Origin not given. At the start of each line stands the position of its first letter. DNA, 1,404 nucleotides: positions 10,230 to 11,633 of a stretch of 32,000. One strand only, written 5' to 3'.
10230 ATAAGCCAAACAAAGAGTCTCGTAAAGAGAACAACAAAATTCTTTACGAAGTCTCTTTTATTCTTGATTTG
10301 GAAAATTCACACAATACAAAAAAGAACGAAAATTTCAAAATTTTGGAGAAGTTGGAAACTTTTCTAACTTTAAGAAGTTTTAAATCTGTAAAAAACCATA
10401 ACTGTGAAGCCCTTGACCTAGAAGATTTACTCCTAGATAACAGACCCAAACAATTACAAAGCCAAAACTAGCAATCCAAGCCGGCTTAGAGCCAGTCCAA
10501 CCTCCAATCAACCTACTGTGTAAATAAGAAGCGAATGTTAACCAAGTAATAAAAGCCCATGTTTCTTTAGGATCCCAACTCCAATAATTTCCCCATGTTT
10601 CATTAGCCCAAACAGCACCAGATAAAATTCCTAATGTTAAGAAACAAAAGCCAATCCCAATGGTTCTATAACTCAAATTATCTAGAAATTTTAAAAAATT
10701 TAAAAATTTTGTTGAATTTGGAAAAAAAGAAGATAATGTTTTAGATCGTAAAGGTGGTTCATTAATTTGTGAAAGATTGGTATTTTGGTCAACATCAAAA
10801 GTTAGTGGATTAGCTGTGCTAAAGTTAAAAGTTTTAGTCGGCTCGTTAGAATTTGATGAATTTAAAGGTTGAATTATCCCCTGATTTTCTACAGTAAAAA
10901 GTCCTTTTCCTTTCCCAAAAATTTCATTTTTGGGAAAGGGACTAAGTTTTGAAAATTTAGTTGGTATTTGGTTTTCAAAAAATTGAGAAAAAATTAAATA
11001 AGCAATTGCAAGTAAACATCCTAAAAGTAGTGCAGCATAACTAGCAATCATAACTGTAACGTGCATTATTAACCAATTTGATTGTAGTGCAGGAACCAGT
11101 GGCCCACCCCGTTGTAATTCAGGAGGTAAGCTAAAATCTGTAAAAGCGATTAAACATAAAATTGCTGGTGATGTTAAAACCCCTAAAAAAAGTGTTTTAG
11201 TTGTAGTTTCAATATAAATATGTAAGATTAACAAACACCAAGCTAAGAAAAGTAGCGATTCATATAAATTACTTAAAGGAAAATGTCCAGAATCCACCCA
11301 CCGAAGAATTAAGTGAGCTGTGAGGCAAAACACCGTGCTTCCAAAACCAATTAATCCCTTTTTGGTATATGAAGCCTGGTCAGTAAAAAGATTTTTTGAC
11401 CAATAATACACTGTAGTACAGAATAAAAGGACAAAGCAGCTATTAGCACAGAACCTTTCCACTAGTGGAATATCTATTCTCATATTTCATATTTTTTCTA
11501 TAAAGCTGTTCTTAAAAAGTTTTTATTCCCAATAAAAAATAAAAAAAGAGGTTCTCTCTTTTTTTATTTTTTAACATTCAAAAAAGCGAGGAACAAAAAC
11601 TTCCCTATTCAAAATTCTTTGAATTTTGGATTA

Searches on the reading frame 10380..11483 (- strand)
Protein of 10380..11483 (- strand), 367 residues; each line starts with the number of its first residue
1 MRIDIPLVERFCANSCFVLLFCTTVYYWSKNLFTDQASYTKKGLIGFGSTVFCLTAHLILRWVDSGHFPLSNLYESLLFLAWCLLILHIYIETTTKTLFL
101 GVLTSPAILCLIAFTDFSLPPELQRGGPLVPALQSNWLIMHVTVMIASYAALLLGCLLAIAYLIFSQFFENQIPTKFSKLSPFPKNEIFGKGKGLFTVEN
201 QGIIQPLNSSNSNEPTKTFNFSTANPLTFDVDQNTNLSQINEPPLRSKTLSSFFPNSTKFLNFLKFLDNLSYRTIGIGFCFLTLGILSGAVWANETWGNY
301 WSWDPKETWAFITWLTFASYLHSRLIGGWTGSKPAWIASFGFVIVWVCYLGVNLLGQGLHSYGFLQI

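Call 7: search_protein_families(library=pfam, proteins=[window:10380-11483:-])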
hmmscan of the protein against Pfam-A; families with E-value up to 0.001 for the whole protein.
window:10380-11483:- (367 aa): 1 family
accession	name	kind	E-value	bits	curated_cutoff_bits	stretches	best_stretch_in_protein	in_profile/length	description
PF01578.25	Cytochrom_C_asm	-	3.9e-71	239.5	29.9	1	70-360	1-212/212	Cytochrome C assembly protein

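Call 15: find_encoding_contigs(protein=window:10380-11483:-, flank=10000, max_places=6)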
Protein window:10380-11483:- (367 aa): no gene with exactly this product is on record in the collection.
